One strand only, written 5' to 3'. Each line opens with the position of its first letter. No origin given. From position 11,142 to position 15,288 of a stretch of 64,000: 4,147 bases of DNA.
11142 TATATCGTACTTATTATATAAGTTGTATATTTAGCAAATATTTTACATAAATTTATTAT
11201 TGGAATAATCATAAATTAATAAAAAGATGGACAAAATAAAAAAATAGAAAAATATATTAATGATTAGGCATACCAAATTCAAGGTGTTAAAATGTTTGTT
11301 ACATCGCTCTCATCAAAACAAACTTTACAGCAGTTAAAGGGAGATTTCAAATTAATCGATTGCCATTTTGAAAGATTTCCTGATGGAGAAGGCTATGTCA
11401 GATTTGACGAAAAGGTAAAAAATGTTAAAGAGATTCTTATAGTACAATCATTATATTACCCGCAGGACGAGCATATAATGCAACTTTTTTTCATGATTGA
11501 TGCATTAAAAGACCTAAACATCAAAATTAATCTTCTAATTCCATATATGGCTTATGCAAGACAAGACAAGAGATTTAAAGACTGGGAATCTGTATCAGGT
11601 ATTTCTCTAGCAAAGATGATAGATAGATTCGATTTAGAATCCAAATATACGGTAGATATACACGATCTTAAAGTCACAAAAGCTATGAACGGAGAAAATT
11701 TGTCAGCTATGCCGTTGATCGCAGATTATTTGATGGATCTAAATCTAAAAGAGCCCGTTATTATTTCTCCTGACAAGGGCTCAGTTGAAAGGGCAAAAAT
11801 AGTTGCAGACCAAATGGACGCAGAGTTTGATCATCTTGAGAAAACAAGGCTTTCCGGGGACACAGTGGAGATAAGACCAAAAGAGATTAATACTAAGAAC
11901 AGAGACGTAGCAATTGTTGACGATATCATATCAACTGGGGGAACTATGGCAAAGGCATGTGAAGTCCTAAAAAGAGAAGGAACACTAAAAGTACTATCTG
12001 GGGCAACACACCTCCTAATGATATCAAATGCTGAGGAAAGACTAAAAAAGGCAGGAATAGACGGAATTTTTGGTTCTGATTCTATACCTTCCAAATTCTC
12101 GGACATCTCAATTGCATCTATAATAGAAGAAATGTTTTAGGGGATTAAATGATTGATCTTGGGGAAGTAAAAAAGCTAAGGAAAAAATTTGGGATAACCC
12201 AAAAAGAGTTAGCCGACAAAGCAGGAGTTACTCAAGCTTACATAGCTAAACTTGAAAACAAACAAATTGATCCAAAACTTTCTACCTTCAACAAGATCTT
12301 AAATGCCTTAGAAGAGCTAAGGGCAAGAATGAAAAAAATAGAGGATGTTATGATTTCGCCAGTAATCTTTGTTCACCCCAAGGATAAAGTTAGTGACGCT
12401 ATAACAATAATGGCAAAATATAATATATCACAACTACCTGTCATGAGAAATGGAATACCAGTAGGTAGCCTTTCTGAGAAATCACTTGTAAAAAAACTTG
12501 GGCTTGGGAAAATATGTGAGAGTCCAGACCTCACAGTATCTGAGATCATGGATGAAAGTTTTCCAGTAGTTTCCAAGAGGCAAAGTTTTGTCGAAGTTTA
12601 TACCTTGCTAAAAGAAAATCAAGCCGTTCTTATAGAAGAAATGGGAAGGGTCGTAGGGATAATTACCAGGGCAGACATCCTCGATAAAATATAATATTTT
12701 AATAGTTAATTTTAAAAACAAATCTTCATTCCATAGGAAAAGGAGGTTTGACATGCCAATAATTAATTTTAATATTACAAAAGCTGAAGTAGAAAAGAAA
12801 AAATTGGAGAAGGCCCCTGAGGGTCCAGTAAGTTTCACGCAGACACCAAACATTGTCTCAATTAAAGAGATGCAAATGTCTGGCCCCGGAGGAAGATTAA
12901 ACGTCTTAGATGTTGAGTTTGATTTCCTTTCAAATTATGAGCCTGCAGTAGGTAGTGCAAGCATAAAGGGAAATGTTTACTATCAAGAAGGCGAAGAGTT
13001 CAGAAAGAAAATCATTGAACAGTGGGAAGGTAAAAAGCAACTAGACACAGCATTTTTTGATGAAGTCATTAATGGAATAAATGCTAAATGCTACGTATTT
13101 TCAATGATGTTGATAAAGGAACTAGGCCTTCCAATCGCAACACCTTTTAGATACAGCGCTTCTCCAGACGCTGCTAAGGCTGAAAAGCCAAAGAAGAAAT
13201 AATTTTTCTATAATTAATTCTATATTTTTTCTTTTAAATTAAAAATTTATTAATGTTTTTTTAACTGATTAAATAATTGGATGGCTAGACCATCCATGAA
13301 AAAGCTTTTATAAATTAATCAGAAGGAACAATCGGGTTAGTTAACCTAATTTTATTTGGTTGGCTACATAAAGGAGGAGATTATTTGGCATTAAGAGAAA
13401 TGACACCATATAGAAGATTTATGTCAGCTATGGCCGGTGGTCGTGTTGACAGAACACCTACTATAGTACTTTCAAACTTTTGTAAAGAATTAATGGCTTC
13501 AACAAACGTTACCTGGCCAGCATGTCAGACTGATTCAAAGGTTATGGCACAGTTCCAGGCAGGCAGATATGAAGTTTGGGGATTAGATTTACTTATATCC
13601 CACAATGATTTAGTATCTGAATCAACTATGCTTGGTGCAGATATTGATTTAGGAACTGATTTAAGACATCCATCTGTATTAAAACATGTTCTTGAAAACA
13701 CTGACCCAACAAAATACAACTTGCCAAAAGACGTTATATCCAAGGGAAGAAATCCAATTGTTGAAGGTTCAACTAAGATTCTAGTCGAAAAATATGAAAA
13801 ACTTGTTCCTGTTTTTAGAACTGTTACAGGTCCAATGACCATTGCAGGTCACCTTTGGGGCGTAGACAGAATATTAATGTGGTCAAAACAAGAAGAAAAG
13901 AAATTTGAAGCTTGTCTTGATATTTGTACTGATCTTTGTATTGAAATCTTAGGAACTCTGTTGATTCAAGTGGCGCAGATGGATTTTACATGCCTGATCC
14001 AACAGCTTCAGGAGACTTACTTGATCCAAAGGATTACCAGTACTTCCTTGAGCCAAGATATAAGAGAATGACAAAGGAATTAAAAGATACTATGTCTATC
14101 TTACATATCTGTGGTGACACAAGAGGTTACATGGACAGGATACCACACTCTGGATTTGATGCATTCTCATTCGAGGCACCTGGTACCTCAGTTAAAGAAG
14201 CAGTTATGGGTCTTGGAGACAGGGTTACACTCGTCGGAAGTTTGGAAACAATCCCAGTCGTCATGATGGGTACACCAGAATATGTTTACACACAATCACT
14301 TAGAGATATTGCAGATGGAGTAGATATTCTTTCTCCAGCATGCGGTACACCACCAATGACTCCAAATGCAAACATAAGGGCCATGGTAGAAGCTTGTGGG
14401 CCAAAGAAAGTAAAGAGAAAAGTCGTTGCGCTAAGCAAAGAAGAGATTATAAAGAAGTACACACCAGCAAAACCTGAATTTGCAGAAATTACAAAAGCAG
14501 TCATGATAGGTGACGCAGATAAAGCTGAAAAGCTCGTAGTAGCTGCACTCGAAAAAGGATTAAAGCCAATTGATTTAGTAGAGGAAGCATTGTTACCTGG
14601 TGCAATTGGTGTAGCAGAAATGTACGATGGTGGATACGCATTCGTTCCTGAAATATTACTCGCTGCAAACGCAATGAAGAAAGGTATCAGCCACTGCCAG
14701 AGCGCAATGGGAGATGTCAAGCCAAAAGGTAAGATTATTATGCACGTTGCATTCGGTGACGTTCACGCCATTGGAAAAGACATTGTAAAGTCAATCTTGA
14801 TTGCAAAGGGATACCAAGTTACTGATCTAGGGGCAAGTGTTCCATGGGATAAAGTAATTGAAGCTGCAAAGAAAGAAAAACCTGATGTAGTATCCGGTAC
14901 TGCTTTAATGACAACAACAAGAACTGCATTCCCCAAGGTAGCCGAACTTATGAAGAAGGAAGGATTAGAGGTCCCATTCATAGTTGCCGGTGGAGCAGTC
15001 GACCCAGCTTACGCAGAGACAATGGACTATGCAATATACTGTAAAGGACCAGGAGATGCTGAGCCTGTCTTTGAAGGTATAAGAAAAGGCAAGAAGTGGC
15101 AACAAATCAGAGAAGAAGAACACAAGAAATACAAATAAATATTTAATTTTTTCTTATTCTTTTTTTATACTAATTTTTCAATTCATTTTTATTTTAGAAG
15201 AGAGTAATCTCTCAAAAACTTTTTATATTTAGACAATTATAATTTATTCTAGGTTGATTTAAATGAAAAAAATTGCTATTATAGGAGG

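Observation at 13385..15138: CmuA/MtsD-like fusion of an MtaA-family methyltransferase with a corrinoid-binding domain, broken by one frameshift, next to Fno and an HTH-CBS regulator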

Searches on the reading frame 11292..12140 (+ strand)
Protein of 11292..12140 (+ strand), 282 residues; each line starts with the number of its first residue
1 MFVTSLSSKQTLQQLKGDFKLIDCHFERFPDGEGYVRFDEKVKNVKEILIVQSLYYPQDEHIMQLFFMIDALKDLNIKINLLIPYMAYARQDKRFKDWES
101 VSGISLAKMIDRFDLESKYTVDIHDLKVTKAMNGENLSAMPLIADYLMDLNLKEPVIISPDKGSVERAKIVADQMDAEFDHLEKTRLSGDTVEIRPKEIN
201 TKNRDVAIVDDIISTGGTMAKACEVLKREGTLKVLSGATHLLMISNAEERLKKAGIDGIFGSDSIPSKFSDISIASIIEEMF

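Call 6: search_protein_families(library=pfam, proteins=[window:11292-12140:+], max_evalue=0.01)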
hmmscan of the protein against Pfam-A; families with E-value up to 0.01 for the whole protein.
window:11292-12140:+ (282 aa): 4 families
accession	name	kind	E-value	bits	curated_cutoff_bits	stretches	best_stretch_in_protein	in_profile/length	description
PF13793.12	Pribosyltran_N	-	6.9e-22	78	25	1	18-111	21-114/117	N-terminal domain of ribose phosphate pyrophosphokinase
PF00156.33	Pribosyltran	-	8.8e-18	64.6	26.3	1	142-236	18-120/158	Phosphoribosyl transferase domain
PF14572.12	Pribosyl_synth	-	9.5e-08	32.6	27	1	207-272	87-152/184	Phosphoribosyl synthetase-associated domain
PF14681.12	UPRTase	-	0.004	17.1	27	1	196-231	115-148/206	Uracil phosphoribosyltransferase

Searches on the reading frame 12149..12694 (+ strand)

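Call 6: search_protein_families(library=pfam, proteins=[window:12149-12694:+], max_evalue=0.01)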
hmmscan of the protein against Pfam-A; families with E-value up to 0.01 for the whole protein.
window:12149-12694:+ (181 aa): 6 families
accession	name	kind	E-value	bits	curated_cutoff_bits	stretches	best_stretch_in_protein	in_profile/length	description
PF00571.33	CBS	-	5.9e-21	75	24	2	64-117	1-55/57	CBS domain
PF01381.28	HTH_3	-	7.7e-15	55.1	23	1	7-54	1-48/55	Helix-turn-helix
PF12844.13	HTH_19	-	4.2e-11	43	30.2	1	7-56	4-53/64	Helix-turn-helix domain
PF13560.12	HTH_31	-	2.1e-06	28.4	27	1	7-55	6-55/64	Helix-turn-helix domain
PF13443.12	HTH_26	-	9.3e-05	23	22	1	8-55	3-51/63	Cro/C1-type HTH DNA-binding domain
PF17762.8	HTH_ParB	-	0.0075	16.8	22.6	0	8-34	13-39/102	ParB HTH domain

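Call 40: search_protein_families(library=ncbifam, proteins=[window:12149-12694:+], max_evalue=0.001)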
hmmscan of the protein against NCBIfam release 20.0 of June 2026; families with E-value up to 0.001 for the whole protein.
window:12149-12694:+ (181 aa): 25 families
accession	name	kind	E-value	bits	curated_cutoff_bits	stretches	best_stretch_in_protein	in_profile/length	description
NF053863.1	DS11_antiphage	equivalog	5e-15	55.4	260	1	51-178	65-189/305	CBS domain-containing anti-phage protein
TIGR01137.1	cysta_beta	equivalog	5e-13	48.5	510.25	1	60-179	336-454/457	cystathionine beta-synthase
TIGR03070.1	couple_hipB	subfamily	8.6e-12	44.8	71.65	1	6-54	6-54/58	type II toxin-antitoxin system Y4mF family antitoxin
NF007271.0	PRK09726.1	equivalog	7.3e-10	38.7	79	1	7-55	17-65/88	type II toxin-antitoxin system antitoxin HipB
NF041552.1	TF_PrdR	equivalog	1e-09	37.3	795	1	43-116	51-124/577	sigma-54 dependent transcriptional regulator PrdR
NF011442.0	PRK14869.1-4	equivalog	3.6e-09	35.6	400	1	128-181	247-303/543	putative manganese-dependent inorganic diphosphatase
TIGR01302.1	IMP_dehydrog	equivalog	5.2e-09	35.5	481.5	1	59-179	77-198/450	IMP dehydrogenase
NF041630.1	CBS_CbpB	equivalog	1.6e-08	34.6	125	1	63-180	10-134/143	cyclic-di-AMP-binding protein CbpB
NF007408.0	PRK09943.1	equivalog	3.4e-08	33.2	211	1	7-55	12-60/185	HTH-type transcriptional regulator PuuR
NF041569.1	A-tRNAntase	equivalog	1.2e-07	30.4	1440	1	49-179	296-424/880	A-adding tRNA nucleotidyltransferase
NF041951.1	phage_RstR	subfamily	2.3e-07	31.1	80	1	7-55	7-55/108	RstR family transcriptional repressor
TIGR03830.1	CxxCG_CxxCG_HTH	subfamily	7.8e-07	28.9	61.8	1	6-57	69-119/127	type II TA system antitoxin MqsA family protein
NF053603.1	HhpR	exception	2.1e-06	27.2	520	1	50-101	210-261/282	CBS domain-containing high hydrostatic pressure regulator HhpR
NF041493.1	MobT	equivalog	6.3e-06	25.2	600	1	8-59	2-53/383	MobT family relaxase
TIGR00270.2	TIGR00270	equivalog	1.2e-05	25.2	110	1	7-54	80-127/159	multiprotein bridging factor aMBF1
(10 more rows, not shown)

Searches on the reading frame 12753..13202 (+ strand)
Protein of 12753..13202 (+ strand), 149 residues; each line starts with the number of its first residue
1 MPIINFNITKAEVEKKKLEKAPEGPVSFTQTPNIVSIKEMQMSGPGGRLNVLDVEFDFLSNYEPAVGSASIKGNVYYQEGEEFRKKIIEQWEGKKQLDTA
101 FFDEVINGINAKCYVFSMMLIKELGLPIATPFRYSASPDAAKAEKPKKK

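Call 6: search_protein_families(library=pfam, proteins=[window:12753-13202:+], max_evalue=0.01)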
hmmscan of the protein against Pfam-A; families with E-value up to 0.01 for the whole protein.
window:12753-13202:+ (149 aa): 0 families

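Call 15: find_encoding_contigs(protein=window:12753-13202:+, flank=10000, max_places=10)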
Protein window:12753-13202:+ (149 aa): 8 contigs read that carry it; 8 places shown.
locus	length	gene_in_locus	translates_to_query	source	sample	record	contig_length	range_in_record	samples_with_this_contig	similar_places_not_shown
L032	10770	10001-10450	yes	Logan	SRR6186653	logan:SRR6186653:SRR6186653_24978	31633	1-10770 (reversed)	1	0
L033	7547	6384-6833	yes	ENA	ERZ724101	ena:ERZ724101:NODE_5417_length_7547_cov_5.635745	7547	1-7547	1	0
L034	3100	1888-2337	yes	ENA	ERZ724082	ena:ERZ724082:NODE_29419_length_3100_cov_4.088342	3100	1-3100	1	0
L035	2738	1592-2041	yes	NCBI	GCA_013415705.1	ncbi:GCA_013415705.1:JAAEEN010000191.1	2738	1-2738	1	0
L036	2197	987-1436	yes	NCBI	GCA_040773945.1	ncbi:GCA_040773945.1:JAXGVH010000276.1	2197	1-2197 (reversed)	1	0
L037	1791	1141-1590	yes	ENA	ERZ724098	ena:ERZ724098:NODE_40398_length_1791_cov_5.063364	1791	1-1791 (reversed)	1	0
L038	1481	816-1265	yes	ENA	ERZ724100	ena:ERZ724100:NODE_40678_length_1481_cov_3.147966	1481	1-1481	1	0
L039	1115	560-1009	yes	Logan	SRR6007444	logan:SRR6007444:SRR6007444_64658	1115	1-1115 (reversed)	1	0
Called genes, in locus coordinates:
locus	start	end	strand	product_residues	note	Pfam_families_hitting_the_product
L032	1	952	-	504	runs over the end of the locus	PF13522:GATase_6, PF13537:GATase_7, PF00733:Asn_synthase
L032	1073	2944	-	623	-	PF02934:GatB_N, PF02938:GAD, PF02637:GatB_Yqey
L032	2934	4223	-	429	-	PF18195:GatD_N, PF00710:Asparaginase, PF17763:Asparaginase_C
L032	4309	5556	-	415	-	PF02812:ELFV_dehydrog_N, PF00208:ELFV_dehydrog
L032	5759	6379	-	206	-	PF00753:Lactamase_B, PF23023:Anti-Pycsar_Apyc1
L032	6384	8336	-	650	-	PF00493:MCM (faint), PF01078:Mg_chelatase, PF07728:AAA_5 (faint), PF00158:Sigma54_activat (weak), PF20436:LonB_AAA-LID (weak), PF05362:Lon_C, PF13541:ChlI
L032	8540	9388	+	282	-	PF13793:Pribosyltran_N, PF00156:Pribosyltran, PF14572:Pribosyl_synth (weak)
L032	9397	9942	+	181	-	PF12844:HTH_19, PF13560:HTH_31 (weak), PF01381:HTH_3, PF00571:CBS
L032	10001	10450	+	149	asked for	-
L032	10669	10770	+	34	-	?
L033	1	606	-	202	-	?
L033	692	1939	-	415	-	PF02812:ELFV_dehydrog_N, PF00208:ELFV_dehydrog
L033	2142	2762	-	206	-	PF00753:Lactamase_B, PF23023:Anti-Pycsar_Apyc1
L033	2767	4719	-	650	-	PF00493:MCM (faint), PF01078:Mg_chelatase, PF07728:AAA_5 (faint), PF00158:Sigma54_activat (weak), PF20436:LonB_AAA-LID (weak), PF05362:Lon_C, PF13541:ChlI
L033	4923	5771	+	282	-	PF13793:Pribosyltran_N, PF00156:Pribosyltran, PF14572:Pribosyl_synth (weak)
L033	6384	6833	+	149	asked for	-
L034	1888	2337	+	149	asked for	-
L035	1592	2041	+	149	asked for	-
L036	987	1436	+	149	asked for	-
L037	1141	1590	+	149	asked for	-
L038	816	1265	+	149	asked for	-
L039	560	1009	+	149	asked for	-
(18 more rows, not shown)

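Call 40: search_protein_families(library=ncbifam, proteins=[window:12753-13202:+], max_evalue=0.001)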
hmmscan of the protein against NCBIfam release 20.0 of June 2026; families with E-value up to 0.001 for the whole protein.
window:12753-13202:+ (149 aa): 0 families

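Call 77: find_homologous_proteins(query=window:12753-13202:+, max_evalue=0.001)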
Query window:12753-13202:+ (149 aa): 11 proteins with E <= 0.001 among 57 candidates.
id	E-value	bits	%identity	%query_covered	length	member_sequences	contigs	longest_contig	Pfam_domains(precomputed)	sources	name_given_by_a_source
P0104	3.1e-87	308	93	93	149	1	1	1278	-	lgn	-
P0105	3.4e-87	307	93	93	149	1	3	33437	-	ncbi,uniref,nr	ncbi:MAG: hypothetical protein APG12_01026 [Candidatus Methanofastidiosum methylothiophilum]|uniref:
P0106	2.3e-86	305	94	93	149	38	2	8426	-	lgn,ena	-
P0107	3.6e-86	304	93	93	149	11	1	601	-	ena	-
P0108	6.3e-78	277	82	100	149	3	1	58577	-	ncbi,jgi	-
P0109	1.9e-77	276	82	92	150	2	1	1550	-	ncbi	-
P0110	9.2e-77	274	82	100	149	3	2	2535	-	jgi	-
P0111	4.9e-75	268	88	92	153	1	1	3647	-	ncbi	-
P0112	1.2e-74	267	80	100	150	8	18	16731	-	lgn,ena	-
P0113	1.7e-65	237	77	92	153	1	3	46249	-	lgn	-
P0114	2.1e-49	185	81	68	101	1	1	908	-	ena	-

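Call 83: predict_structure(alignment_id=A5)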
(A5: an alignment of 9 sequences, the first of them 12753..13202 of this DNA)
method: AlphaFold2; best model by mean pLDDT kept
length: 149 residues; sequences in the alignment: 9
mean_pLDDT: 77.3   pTM: 0.69
mean pLDDT of the five models: 77.3, 76.7, 57.4, 47.8, 40.1
residues with pLDDT >= 90: 32; 70-90: 88; 50-70: 10; < 50: 19
segments of 3 or more residues with pLDDT < 50: 131-149
pLDDT, mean of each block of 10 residues (from residue 1): 78 77 75 90 81 91 83 89 92 90 85 77 65 39 43
secondary structure, 60 per line:
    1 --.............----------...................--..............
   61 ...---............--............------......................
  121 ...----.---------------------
elements in order: E3-15 E26-44 E47-63 E67-78 H81-92 H99-123

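Call 85: fold_search(model_id=the predicted structure, library=pdb)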
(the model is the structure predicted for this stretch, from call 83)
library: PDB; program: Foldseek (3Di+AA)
matches with E <= 10: 970; with E <= 0.001: 0
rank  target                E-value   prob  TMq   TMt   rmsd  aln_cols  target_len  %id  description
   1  5mtw_C                4.8e-03  0.98  0.37  0.39   7.1       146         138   10  Mycobacterium tuberculosis Rv1957 SecB-like chaperone in complex with a ChAD peptide from Rv1956 HigA1 antitoxin (released 2018-10-24)
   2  5mtw_D                1.1e-02  1.00  0.45  0.48   7.5       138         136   11  Mycobacterium tuberculosis Rv1957 SecB-like chaperone in complex with a ChAD peptide from Rv1956 HigA1 antitoxin (released 2018-10-24)
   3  1fx3_C                1.2e-02  0.91  0.33  0.34  13.8       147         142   11  CRYSTAL STRUCTURE OF H. INFLUENZAE SECB (released 2000-12-06)
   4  5mtw_B                1.2e-02  1.00  0.46  0.49   5.6       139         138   13  Mycobacterium tuberculosis Rv1957 SecB-like chaperone in complex with a ChAD peptide from Rv1956 HigA1 antitoxin (released 2018-10-24)
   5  5mtw_A                1.4e-02  1.00  0.49  0.52   7.3       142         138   11  Mycobacterium tuberculosis Rv1957 SecB-like chaperone in complex with a ChAD peptide from Rv1956 HigA1 antitoxin (released 2018-10-24)
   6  1fx3_A                2.0e-02  0.63  0.28  0.29  13.8       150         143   12  CRYSTAL STRUCTURE OF H. INFLUENZAE SECB (released 2000-12-06)
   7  1ozb_C                3.2e-02  0.92  0.32  0.35   4.9        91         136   11  Crystal Structure of SecB complexed with SecA C-terminus (released 2003-10-14)
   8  1ozb_B                3.4e-02  0.89  0.31  0.33   5.6        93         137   11  Crystal Structure of SecB complexed with SecA C-terminus (released 2003-10-14)
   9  8khg_A                4.1e-02  0.87  0.26  0.17   5.2        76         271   17  Itaconyl-CoA hydratase PaIch (released 2024-05-15)
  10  1ozb_E                4.1e-02  0.85  0.30  0.32   5.0        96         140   10  Crystal Structure of SecB complexed with SecA C-terminus (released 2003-10-14)
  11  1ozb_F                4.3e-02  0.84  0.31  0.31   5.7        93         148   12  Crystal Structure of SecB complexed with SecA C-terminus (released 2003-10-14)
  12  1fx3_D                4.5e-02  0.97  0.45  0.49   5.8       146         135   10  CRYSTAL STRUCTURE OF H. INFLUENZAE SECB (released 2000-12-06)
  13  1ozb_G                4.5e-02  0.85  0.33  0.33   5.0        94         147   12  Crystal Structure of SecB complexed with SecA C-terminus (released 2003-10-14)
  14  1ozb_A                4.5e-02  0.82  0.30  0.31   5.3        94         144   11  Crystal Structure of SecB complexed with SecA C-terminus (released 2003-10-14)
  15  9r2r_A                5.4e-02  0.47  0.21  0.22   6.6        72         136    7  De novo designed M7 protein fold (released 2025-05-14)
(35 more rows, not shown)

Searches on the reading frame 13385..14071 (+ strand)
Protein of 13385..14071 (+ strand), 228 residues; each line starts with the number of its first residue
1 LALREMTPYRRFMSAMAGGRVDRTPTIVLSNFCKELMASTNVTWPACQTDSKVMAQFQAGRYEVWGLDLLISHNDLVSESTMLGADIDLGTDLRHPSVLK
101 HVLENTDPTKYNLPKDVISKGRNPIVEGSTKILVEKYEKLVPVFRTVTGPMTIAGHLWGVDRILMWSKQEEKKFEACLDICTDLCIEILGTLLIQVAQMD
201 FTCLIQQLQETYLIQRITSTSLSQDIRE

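Call 6: search_protein_families(library=pfam, proteins=[window:13385-14071:+], max_evalue=0.01)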
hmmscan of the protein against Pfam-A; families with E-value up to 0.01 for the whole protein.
window:13385-14071:+ (228 aa): 1 family
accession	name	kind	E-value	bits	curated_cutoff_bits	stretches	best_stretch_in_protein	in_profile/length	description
PF01208.23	URO-D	-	4.5e-27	95.4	23.9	1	9-198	3-200/346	Uroporphyrinogen decarboxylase (URO-D)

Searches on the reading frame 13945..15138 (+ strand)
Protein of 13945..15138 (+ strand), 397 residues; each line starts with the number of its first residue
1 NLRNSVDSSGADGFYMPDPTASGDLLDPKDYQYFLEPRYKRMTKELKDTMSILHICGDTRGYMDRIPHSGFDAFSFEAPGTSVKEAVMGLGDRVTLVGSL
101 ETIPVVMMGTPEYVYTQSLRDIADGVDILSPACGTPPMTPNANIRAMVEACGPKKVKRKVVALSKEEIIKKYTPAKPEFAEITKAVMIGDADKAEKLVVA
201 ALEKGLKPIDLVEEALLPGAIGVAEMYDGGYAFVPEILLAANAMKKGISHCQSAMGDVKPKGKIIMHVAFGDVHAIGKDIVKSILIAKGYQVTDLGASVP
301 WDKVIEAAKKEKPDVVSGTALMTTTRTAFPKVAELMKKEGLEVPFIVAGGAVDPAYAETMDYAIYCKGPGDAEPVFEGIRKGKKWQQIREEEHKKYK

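Call 6: search_protein_families(library=pfam, proteins=[window:13945-15138:+], max_evalue=0.01)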
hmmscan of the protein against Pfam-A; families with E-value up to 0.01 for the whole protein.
window:13945-15138:+ (397 aa): 3 families
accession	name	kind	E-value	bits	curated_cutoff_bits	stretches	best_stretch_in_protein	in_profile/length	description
PF01208.23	URO-D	-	2e-24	86.7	23.9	1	9-151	197-343/346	Uroporphyrinogen decarboxylase (URO-D)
PF02310.24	B12-binding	-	7.9e-22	77.8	32.1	1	262-371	1-114/121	B12 binding domain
PF02607.22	B12-binding_2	-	6.2e-15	55.6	23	1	180-251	3-73/74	B12 binding domain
